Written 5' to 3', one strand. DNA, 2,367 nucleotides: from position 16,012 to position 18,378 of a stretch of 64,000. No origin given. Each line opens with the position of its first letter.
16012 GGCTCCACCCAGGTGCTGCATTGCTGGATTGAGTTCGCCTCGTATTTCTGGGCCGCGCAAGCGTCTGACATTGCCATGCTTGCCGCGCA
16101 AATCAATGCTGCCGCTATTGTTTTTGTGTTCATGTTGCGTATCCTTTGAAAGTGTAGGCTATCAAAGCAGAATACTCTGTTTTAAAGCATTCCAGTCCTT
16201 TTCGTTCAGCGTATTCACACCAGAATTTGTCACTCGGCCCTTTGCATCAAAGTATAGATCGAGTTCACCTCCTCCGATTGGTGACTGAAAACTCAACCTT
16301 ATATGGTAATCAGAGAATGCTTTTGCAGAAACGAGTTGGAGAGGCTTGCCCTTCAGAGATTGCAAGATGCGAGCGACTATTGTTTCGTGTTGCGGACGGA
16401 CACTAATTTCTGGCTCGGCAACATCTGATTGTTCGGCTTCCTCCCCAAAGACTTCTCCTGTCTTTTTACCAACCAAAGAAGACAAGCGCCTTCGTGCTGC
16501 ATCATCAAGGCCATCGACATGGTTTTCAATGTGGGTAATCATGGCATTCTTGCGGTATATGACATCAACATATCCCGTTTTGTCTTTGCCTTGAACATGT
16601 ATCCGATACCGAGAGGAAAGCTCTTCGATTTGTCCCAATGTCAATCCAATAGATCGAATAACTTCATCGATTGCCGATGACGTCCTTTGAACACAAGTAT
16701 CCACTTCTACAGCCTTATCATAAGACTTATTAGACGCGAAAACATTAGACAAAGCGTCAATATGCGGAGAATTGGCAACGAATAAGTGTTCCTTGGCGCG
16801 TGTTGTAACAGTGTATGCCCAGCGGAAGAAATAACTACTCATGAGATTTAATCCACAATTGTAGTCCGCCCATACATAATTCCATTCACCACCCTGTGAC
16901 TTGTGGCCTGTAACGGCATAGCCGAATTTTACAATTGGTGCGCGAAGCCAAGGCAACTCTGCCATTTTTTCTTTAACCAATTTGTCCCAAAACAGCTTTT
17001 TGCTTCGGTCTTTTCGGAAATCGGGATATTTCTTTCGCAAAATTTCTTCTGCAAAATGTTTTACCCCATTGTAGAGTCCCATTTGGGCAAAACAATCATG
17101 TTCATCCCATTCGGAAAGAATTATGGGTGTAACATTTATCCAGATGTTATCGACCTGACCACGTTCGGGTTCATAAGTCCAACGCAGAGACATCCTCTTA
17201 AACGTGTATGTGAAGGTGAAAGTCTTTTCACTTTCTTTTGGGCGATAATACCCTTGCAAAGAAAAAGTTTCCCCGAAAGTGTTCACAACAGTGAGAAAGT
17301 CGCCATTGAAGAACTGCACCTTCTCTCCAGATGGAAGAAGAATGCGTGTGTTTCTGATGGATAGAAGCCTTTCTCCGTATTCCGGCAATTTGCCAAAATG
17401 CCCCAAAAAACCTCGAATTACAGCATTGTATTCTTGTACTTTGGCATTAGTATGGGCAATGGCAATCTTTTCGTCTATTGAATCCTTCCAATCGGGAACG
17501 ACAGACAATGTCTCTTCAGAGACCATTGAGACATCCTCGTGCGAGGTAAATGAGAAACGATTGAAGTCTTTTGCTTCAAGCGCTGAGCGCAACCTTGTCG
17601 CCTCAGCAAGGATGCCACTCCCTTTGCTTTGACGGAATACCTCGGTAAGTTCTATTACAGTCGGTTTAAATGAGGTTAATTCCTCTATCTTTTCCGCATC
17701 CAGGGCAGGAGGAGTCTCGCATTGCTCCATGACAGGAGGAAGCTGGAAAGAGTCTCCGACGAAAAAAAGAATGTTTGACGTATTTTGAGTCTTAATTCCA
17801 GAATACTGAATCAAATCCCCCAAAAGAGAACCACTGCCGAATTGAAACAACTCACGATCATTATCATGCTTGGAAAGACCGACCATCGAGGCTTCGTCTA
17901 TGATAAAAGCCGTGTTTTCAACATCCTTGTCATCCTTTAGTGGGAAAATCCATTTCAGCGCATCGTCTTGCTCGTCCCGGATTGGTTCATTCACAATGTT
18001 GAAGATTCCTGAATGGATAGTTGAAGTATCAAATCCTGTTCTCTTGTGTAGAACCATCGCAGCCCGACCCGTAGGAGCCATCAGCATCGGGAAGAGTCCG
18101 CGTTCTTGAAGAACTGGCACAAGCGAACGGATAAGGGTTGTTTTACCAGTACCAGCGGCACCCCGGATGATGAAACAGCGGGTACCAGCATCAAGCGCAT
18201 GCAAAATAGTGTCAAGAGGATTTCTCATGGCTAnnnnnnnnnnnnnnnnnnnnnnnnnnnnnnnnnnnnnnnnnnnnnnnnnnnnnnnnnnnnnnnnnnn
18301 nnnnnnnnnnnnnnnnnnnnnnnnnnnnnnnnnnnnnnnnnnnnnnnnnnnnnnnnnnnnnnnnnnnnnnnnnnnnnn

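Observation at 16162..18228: RecD/Pif1-like SF1B helicase translationally coupled to the RT, with an extra 200-aa C-terminal domain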

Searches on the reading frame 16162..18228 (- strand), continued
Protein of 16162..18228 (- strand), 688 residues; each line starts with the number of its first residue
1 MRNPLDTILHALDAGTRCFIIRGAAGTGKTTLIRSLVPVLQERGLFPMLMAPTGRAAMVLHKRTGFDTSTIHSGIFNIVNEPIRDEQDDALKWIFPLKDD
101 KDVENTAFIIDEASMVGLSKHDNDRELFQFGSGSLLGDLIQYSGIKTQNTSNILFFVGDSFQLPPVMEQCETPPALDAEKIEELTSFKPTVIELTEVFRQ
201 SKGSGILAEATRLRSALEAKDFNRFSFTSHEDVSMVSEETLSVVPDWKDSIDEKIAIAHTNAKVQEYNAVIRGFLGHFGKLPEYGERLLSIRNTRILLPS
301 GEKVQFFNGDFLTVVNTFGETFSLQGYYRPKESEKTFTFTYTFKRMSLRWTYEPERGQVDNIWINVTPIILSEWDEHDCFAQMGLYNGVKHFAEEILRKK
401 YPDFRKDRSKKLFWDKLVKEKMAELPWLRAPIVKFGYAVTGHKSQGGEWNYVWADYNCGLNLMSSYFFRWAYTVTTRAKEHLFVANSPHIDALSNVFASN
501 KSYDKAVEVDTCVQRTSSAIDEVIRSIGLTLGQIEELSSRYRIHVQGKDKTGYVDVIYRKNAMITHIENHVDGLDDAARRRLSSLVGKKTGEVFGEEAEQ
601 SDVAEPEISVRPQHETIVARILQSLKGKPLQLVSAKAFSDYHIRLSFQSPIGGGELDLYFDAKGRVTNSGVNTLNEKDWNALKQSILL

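Call 90: get_annotated_region(hit=H1, flank=6000)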
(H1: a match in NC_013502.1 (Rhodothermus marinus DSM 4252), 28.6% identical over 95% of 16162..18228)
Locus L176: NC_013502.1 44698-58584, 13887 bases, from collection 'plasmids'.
description: Rhodothermus marinus DSM 4252 plasmid pRMAR01, complete sequence
organism: Rhodothermus marinus DSM 4252 (NCBI taxid 518766)
taxonomy: Bacteria; Rhodothermota; Rhodothermia; Rhodothermales; Rhodothermaceae; Rhodothermus; Rhodothermus marinus; Rhodothermus marinus DSM 4252
host: -; source: -; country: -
typing (MOB-suite, as given by PLSDB): non-mobilizable; replicon rep_cluster_1386
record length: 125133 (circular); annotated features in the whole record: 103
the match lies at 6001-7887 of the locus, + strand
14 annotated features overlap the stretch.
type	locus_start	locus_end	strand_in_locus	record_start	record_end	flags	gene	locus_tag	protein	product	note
CDS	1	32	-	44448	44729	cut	cas2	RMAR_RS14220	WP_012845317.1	CRISPR-associated endonuclease Cas2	GO:0043571 - maintenance of CRISPR repeat elements [Evidence IEA]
CDS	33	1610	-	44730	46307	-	cas1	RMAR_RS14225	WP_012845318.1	CRISPR-associated endonuclease Cas1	GO:0043571 - maintenance of CRISPR repeat elements [Evidence IEA]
CDS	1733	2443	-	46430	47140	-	-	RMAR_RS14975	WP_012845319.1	hypothetical protein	-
CDS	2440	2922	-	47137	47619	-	-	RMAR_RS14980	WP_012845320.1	DUF488 domain-containing protein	-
CDS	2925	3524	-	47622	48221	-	-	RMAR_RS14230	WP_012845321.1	DUF488 domain-containing protein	-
CDS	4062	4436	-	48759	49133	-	-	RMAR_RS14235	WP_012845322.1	hypothetical protein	-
CDS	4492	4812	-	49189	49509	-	-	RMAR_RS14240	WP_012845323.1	hypothetical protein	-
CDS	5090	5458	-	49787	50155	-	-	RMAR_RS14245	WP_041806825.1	single-stranded DNA-binding protein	-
CDS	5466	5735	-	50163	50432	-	-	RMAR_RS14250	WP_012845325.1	hypothetical protein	-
CDS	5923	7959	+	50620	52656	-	-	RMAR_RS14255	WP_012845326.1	AAA family ATPase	-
CDS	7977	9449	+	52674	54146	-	-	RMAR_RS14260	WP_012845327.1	hypothetical protein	-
CDS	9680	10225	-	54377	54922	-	-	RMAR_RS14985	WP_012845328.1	hypothetical protein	-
CDS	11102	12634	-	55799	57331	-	-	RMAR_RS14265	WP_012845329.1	TIGR02710 family CRISPR-associated CARF protein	GO:0043571 - maintenance of CRISPR repeat elements [Evidence IEA]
CDS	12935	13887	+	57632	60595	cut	-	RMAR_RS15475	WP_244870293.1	hypothetical protein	-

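Call 92: search_protein_families(library=pfam, proteins=[L091:9236-12016:+, L091:12018-14870:+, L085:13206-15314:+, L176:7977-9449:+], max_evalue=0.001)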
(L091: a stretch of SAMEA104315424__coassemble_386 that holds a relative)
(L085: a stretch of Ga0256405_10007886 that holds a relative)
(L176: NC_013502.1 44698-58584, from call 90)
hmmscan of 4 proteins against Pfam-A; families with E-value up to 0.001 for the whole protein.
L091:9236-12016:+ (926 aa): 9 families
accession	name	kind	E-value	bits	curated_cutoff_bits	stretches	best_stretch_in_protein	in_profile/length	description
PF13604.12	AAA_30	-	2.8e-21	76.6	27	1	253-364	10-104/191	AAA domain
PF13245.12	AAA_19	-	4.4e-21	75.9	25.1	1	262-409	12-133/134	AAA domain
PF13538.12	UvrD_C_2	-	7.4e-12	45.4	27.4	1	665-714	1-51/52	UvrD-like helicase C-terminal domain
PF22721.1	TBP-TOTE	-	2.4e-08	33.9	27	1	859-908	9-57/78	TATA-binding-like protein domain of the TOTE conflict systems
PF05970.20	PIF1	-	5.3e-08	33.2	25.9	1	257-444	18-191/223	PIF1-like helicase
PF08378.17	NERD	-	5.8e-08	33.7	22.1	1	26-118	12-103/111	Nuclease-related domain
PF13191.12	AAA_16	-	8.8e-06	26.7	32.6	1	248-284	11-47/167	AAA ATPase domain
PF13401.12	AAA_22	-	3.6e-05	24.5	27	1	259-402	3-124/130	AAA domain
PF09848.15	SLFN-g3_helicase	-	0.00012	21.9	24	1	263-382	3-111/354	Schlafen group 3, DNA/RNA helicase domain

L091:12018-14870:+ (950 aa): 1 family
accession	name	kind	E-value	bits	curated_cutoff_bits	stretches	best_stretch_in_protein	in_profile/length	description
PF22860.2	DUF7017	-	3.4e-15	56.7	27.5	1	403-476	2-79/141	Domain of unknown function (DUF7017)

L085:13206-15314:+ (702 aa): 1 family
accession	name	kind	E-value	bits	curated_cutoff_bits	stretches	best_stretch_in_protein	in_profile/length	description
PF22860.2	DUF7017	-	9.4e-17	61.8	27.5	1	282-356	1-79/141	Domain of unknown function (DUF7017)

L176:7977-9449:+ (490 aa): 3 families
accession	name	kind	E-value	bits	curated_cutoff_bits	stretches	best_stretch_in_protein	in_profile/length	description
PF22860.2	DUF7017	-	3.9e-17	63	27.5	1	192-327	2-129/141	Domain of unknown function (DUF7017)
PF22707.2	S1CSD-TOTE-2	-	1.6e-10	41.2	27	1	419-484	1-60/60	S1/CSD-like domain 2 of the TOTE conflict systems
PF14559.12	TPR_19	-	3.2e-05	24.6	25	0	184-223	18-57/68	Tetratricopeptide repeat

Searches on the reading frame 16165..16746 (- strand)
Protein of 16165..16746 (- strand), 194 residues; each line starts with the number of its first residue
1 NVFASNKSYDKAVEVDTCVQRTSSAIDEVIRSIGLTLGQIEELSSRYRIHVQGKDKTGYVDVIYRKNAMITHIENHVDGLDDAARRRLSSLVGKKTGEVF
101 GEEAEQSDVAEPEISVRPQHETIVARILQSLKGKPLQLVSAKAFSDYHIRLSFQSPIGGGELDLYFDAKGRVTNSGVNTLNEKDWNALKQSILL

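Call 42: predict_structure(alignment_id=A3)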
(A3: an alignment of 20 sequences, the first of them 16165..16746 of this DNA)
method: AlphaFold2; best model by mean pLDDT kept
length: 194 residues; sequences in the alignment: 20
mean_pLDDT: 85.9   pTM: 0.51
mean pLDDT of the five models: 85.9, 84.9, 84.6, 83.9, 82.3
residues with pLDDT >= 90: 137; 70-90: 25; 50-70: 13; < 50: 19
segments of 3 or more residues with pLDDT < 50: 6-8, 10-20
pLDDT, mean of each block of 10 residues (from residue 1): 47 41 80 94 94 95 93 96 95 92 59 95 94 92 97 91 95 95 90 75
secondary structure, 60 per line:
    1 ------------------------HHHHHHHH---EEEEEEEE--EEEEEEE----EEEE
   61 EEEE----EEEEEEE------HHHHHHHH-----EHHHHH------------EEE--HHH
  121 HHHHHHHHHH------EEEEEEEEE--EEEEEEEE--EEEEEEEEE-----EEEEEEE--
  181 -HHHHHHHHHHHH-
elements in order: H25-32 E36-43 E46-52 E57-64 E69-75 H82-89 H96-100 E113-115 H118-130 E137-145 E148-155 E158-166 E172-178 H182-193

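Call 50: fold_search(model_id=the predicted structure, library=pdb)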
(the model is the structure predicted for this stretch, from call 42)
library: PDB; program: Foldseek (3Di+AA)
matches with E <= 10: 791; with E <= 0.001: 6
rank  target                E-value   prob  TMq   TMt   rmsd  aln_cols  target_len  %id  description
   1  6y2s_A                3.0e-04  1.00  0.38  0.25   9.2       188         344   11  Escherichia coli R318A RnlA endoribonuclease (single alanine mutant of RnlA) (released 2021-03-31)
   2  6y2r_A                3.5e-04  1.00  0.35  0.23   9.3       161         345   13  Escherichia coli R255A RnlA endoribonuclease (single alanine mutant of RnlA) (released 2021-05-12)
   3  4i8o_A                4.0e-04  1.00  0.38  0.25   9.3       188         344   14  Crystal structure of the toxin RnlA from Escherichia coli (released 2013-10-23)
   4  6y2r_B                5.0e-04  1.00  0.35  0.23   9.6       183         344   11  Escherichia coli R255A RnlA endoribonuclease (single alanine mutant of RnlA) (released 2021-05-12)
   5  6y2s_B                5.0e-04  1.00  0.32  0.21   7.9       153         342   12  Escherichia coli R318A RnlA endoribonuclease (single alanine mutant of RnlA) (released 2021-03-31)
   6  6y2q_A                7.9e-04  1.00  0.37  0.24  10.2       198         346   12  Escherichia coli RnlA endoribonuclease (released 2021-05-12)
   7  9gy4_Z                9.1e-03  0.54  0.17  0.06  20.0       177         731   14  60S ribosomal subunit in complex with E3-UFM1 ligase and RQC machinery components NEMF and LTN1 (Composite map) (released 2025-05-14)
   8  9qb7                  1.8e-02  0.23  0.16  0.05  15.0       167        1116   13  Structure of rat Phospholipase C gamma 1 mutant S345F (released 2025-10-29)
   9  6r41_A                2.3e-02  0.28  0.17  0.06  16.6       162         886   16  Structure of P110 from Mycoplasma genitalium complexed with 3'SL (released 2019-05-08)
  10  7sa7_C                2.5e-02  0.35  0.19  0.17  15.7       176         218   11  Crystal structure of the apo SH2 domains of Syk (released 2021-10-13)
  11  7sa7_A                2.6e-02  0.41  0.19  0.17  15.6       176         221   10  Crystal structure of the apo SH2 domains of Syk (released 2021-10-13)
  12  1a81_A                2.6e-02  0.33  0.18  0.15  18.3       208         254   11  CRYSTAL STRUCTURE OF THE TANDEM SH2 DOMAIN OF THE SYK KINASE BOUND TO A DUALLY TYROSINE-PHOSPHORYLATED ITAM (released 1998-10-21)
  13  6y2p_B                2.8e-02  0.82  0.30  0.20  10.7       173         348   12  Escherichia coli RnlA-RnlB Toxin-Antitoxin System. (released 2021-04-14)
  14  4fr9                  2.8e-02  0.54  0.19  0.25  17.5       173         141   11  Crystal structure of a BLIP-like protein (BF1215) from Bacteroides fragilis NCTC 9343 at 1.20 A resolution (released 2012-10-24)
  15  9fqr_Hn               3.1e-02  0.30  0.19  0.07  18.6       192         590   11  96-nm repeat of axonemal doublet microtubules from bovine sperm (released 2025-03-26)
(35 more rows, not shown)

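Call 76: search_protein_families(library=pfam, alignment_id=A3, max_evalue=0.01)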
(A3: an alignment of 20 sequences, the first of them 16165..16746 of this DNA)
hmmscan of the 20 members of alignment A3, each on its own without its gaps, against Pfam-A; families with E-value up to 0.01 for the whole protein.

A. member 1, window:16165-16746:- (194 aa): 1 family
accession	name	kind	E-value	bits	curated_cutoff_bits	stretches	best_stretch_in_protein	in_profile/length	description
PF22721.1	TBP-TOTE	-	0.00028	20.9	27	0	123-174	7-57/78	TATA-binding-like protein domain of the TOTE conflict systems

B. families by the number of members that match (of 20 scanned): 3 families
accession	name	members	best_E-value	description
PF22721.1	TBP-TOTE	20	2.4e-10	TATA-binding-like protein domain of the TOTE conflict systems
PF19417.4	RnlA_toxin_N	2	0.0032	RNase LS, bacterial toxin N-terminal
PF17642.6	TssD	1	0.00047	Hemolysin coregulated protein Hcp (TssD)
